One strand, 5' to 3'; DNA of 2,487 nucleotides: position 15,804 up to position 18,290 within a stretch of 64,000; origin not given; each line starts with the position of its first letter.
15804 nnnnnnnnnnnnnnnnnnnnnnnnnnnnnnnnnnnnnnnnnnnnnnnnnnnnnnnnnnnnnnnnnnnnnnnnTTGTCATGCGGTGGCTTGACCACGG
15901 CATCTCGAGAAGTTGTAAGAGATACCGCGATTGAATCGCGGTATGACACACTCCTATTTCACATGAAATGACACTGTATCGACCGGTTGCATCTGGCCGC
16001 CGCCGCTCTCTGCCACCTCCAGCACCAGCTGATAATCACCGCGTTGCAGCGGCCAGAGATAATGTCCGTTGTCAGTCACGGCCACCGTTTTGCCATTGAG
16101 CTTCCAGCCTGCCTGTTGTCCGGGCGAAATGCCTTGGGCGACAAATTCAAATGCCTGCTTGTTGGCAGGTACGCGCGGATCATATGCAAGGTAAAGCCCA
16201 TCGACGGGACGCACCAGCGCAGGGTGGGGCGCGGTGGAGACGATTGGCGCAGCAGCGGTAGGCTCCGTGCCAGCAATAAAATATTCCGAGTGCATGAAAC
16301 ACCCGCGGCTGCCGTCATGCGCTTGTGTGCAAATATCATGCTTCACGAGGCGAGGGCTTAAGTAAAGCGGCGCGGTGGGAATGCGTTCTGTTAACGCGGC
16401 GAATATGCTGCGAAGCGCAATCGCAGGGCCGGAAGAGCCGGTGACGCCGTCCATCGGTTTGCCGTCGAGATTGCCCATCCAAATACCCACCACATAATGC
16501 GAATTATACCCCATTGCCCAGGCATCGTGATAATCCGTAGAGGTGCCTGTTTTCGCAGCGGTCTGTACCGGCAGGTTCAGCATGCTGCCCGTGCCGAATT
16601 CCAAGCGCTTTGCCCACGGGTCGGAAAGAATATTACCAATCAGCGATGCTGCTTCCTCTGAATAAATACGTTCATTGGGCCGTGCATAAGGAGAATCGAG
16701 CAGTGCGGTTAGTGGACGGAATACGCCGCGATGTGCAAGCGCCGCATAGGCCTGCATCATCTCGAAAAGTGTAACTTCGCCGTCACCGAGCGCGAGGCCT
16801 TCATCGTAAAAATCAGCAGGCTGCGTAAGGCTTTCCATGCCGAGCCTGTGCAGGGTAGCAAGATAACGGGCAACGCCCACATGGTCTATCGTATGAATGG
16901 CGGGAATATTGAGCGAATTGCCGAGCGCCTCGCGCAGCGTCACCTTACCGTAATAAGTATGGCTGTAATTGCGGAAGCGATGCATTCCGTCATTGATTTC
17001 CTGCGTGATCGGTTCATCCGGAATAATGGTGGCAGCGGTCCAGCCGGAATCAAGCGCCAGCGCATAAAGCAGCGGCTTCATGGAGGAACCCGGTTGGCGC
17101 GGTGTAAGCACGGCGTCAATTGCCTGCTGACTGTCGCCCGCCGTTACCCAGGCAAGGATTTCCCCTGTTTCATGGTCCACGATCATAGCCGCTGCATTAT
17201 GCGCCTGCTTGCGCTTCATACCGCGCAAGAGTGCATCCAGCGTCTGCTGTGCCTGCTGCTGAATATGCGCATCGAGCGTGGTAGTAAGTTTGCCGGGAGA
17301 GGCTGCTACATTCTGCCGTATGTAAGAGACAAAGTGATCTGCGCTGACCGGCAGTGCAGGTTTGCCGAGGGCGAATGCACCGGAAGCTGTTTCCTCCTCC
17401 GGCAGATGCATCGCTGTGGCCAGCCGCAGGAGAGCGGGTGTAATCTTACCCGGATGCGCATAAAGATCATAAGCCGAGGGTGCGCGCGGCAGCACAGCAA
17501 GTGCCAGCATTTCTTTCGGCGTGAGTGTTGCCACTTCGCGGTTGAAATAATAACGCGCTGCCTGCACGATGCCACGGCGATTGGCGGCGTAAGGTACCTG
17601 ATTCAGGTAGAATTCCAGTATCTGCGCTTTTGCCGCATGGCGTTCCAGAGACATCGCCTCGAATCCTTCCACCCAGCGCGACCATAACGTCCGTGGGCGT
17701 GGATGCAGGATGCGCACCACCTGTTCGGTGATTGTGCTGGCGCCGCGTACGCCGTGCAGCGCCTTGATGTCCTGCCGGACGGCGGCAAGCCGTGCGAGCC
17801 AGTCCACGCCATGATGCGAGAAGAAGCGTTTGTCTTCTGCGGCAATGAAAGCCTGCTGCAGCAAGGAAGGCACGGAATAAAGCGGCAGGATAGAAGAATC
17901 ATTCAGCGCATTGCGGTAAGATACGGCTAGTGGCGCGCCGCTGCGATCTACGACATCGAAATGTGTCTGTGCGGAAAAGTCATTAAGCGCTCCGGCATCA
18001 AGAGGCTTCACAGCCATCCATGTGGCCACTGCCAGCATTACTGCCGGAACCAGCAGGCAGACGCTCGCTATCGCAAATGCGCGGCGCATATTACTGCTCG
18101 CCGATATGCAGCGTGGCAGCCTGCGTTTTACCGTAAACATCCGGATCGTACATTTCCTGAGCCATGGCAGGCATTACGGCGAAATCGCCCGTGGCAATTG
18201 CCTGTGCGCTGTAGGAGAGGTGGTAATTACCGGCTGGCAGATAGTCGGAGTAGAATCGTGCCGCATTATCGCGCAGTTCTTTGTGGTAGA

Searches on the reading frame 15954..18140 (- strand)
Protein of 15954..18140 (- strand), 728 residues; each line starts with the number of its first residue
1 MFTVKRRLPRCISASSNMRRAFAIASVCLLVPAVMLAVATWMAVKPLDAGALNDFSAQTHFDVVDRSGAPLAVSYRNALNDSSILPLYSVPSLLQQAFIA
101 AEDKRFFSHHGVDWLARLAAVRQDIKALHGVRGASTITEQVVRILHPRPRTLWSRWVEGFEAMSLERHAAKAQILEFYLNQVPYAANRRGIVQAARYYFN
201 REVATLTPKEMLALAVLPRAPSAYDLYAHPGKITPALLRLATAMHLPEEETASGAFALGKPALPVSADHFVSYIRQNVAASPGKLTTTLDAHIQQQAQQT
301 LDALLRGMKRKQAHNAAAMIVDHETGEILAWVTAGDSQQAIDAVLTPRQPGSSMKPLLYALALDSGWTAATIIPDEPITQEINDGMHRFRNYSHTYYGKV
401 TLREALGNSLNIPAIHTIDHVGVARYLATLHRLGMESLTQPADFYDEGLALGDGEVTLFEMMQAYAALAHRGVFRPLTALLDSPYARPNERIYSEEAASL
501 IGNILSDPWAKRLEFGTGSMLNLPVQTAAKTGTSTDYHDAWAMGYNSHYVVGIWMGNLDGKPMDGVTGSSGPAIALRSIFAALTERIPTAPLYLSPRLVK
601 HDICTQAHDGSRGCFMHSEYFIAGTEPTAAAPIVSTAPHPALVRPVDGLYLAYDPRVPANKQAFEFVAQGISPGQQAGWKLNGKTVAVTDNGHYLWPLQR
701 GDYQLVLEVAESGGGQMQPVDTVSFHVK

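Call 28: search_protein_families(library=pfam, proteins=[window:15954-18140:-], max_evalue=0.001)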
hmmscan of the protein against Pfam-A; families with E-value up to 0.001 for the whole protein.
window:15954-18140:- (728 aa): 3 families
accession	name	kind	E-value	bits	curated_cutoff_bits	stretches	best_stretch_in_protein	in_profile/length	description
PF00912.28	Transgly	-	2e-46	158.1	27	1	80-235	12-168/178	Transglycosylase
PF00905.27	Transpeptidase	-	4.9e-21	75.6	22.1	1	317-546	2-265/299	Penicillin binding protein transpeptidase domain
PF06832.18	BiPBP_C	-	3.5e-07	30.5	26.8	1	636-707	8-78/90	Penicillin-Binding Protein C-terminus Family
